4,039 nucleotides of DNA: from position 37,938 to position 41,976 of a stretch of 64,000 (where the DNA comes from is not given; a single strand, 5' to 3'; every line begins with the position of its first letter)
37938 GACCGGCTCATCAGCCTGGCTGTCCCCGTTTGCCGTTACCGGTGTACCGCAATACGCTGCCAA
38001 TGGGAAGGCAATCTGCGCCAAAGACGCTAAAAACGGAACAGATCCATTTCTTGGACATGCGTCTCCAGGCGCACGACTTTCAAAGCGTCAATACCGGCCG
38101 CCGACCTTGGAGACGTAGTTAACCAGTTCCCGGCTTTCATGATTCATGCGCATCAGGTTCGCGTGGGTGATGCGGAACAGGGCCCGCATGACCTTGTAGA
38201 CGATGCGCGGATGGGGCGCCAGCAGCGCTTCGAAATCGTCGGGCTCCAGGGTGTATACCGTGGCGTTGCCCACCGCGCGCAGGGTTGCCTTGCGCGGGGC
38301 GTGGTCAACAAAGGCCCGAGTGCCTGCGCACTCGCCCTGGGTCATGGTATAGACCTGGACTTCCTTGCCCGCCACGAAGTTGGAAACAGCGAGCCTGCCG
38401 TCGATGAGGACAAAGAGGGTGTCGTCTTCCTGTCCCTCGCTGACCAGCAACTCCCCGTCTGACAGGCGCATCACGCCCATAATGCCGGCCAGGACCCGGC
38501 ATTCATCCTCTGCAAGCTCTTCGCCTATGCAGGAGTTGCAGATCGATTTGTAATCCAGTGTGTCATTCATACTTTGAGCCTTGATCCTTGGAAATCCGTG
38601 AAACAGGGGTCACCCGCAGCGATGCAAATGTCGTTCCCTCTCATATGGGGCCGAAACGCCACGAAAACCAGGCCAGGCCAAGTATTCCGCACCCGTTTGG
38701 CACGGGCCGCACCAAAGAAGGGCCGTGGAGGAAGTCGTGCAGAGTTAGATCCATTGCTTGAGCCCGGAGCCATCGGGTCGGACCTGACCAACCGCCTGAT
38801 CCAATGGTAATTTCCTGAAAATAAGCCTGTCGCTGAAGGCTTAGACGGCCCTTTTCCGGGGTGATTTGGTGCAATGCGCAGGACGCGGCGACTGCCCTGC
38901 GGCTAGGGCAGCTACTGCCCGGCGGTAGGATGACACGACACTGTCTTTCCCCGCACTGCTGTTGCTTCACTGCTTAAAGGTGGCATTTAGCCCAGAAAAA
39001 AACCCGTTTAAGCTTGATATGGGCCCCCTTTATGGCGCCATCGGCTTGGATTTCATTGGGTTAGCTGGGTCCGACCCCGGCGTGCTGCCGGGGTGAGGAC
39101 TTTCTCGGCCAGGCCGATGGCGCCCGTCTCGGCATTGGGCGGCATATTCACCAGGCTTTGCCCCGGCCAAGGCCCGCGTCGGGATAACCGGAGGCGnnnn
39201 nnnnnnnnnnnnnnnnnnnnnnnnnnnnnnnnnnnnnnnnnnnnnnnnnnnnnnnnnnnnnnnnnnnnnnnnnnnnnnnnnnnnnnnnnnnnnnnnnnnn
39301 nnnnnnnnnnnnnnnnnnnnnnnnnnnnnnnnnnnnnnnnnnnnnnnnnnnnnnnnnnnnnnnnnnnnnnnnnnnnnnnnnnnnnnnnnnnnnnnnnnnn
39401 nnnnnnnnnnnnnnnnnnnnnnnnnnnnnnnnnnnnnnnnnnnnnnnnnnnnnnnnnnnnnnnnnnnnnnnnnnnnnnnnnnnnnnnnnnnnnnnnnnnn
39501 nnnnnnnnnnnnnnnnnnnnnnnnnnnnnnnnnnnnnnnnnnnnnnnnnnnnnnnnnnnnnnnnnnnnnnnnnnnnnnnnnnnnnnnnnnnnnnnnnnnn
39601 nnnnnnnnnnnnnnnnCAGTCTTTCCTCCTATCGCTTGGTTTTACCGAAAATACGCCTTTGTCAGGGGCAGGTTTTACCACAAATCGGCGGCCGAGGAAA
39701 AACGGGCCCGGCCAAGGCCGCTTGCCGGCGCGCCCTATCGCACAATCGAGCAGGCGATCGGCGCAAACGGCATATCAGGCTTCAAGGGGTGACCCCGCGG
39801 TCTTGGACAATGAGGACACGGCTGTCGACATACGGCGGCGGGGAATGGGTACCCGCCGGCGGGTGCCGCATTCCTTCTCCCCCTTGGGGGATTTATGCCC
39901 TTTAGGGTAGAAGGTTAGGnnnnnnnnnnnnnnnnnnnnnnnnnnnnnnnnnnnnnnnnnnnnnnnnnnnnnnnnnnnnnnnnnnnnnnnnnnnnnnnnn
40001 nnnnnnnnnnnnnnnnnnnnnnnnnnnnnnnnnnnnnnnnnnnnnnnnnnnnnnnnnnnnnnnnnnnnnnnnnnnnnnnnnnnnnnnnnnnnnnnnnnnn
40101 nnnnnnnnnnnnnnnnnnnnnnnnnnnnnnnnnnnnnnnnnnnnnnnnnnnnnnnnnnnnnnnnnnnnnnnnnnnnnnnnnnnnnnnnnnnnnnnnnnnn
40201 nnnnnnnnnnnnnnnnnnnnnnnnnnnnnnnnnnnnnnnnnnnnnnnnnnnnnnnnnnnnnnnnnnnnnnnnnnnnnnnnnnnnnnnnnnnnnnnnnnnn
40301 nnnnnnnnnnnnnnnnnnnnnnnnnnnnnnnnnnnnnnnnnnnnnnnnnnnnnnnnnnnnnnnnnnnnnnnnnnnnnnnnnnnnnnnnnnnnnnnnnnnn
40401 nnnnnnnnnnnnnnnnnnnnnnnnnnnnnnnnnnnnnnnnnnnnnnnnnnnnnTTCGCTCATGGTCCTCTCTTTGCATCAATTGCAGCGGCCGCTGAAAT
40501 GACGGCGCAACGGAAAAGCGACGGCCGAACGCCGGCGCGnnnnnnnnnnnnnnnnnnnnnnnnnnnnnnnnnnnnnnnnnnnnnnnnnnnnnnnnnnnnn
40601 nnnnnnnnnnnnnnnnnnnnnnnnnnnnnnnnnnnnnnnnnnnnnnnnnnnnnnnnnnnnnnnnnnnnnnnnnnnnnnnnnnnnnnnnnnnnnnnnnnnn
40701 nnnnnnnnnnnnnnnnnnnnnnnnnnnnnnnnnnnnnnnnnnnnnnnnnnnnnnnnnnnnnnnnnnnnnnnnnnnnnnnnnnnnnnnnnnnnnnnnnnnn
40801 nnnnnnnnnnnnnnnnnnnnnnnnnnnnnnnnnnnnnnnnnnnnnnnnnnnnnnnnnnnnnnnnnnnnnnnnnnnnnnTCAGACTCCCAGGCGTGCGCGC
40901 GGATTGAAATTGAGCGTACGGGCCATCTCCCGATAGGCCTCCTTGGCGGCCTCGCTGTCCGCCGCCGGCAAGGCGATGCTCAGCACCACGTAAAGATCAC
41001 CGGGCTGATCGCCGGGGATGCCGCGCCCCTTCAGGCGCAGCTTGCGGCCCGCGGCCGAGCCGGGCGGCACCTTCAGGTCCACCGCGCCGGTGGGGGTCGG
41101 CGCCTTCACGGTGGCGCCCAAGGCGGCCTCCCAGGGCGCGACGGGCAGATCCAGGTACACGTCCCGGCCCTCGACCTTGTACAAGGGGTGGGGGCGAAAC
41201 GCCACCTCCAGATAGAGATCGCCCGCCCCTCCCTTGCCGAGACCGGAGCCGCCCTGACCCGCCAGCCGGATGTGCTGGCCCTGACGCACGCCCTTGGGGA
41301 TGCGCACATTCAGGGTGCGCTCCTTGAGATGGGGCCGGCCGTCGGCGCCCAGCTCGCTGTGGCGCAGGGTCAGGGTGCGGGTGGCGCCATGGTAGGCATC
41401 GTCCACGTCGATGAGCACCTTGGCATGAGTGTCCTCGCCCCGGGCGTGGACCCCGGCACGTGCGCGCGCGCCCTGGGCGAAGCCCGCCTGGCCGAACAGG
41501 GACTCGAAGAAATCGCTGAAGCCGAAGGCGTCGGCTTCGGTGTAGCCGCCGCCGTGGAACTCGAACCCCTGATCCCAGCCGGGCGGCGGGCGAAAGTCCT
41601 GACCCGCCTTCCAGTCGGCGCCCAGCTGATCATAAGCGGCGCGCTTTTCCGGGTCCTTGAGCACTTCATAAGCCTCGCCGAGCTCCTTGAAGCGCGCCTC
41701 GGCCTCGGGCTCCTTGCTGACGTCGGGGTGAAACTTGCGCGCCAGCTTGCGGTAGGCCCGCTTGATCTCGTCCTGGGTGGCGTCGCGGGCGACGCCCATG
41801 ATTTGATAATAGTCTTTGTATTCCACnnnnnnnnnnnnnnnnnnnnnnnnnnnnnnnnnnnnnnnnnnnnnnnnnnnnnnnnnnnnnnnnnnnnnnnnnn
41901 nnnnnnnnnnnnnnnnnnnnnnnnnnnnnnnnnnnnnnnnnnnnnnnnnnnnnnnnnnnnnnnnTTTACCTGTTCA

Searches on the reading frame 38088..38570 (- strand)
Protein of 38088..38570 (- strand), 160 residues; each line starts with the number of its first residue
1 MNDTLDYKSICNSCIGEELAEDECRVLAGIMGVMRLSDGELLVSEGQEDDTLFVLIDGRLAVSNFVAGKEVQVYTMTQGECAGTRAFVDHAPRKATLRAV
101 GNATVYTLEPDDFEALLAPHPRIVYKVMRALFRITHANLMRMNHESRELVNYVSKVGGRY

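Call 74: search_protein_families(library=pfam, proteins=[window:38088-38570:-], max_evalue=0.001)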
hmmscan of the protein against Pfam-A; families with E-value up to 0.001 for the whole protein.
window:38088-38570:- (160 aa): 1 family
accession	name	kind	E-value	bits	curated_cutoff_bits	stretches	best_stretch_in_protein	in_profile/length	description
PF00027.35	cNMP_binding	-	7.2e-16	58.4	27.5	1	35-118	3-87/89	Cyclic nucleotide-binding domain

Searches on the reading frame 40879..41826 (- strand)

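Call 40: search_protein_families(library=pfam, proteins=[window:40879-41826:-], max_evalue=0.0001)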
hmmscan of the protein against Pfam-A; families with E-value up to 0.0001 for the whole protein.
window:40879-41826:- (315 aa): 2 families
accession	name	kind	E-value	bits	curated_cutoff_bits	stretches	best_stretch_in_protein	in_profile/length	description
PF01556.23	DnaJ_C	-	1.8e-40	138.9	26.6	1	134-287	2-152/152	DnaJ C terminal domain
PF00226.36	DnaJ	-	1.5e-29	102.3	27.8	1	5-66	1-63/63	DnaJ domain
